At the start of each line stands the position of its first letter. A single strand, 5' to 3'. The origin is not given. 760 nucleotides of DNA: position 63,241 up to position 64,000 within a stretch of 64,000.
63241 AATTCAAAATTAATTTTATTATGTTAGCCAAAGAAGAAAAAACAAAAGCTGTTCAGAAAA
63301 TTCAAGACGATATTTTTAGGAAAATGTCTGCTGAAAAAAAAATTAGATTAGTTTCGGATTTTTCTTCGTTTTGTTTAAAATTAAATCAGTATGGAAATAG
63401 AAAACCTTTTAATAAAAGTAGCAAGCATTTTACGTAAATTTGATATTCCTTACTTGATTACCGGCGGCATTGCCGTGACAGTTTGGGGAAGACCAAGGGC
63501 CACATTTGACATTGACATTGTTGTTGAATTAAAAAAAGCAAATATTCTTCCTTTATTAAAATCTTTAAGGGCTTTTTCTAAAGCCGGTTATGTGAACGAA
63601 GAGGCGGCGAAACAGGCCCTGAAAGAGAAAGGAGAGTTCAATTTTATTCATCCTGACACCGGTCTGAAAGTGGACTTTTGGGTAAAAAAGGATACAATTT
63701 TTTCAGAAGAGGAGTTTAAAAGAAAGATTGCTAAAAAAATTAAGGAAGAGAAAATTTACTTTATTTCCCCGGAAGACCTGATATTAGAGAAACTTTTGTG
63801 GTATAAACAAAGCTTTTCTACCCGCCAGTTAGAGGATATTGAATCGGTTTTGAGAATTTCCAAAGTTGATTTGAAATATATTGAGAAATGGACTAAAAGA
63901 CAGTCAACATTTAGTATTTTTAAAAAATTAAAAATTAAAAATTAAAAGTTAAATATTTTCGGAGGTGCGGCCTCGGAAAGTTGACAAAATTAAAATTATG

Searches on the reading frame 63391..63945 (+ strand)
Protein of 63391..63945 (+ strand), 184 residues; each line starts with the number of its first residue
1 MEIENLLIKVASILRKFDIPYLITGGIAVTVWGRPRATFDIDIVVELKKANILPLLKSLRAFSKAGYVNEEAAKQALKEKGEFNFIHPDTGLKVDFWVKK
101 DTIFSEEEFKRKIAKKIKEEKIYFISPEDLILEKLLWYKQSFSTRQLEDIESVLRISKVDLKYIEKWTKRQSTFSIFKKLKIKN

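Call 79: search_protein_families(library=pfam, proteins=[window:63391-63945:+], max_evalue=0.0001)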
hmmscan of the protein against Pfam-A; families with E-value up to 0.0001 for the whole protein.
window:63391-63945:+ (184 aa): 1 family
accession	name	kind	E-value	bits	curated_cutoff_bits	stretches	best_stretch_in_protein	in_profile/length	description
PF19502.5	DUF6036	-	2.5e-07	31.1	23.6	1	19-179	20-146/164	Nucleotidyltransferase of unknown function (DUF6036)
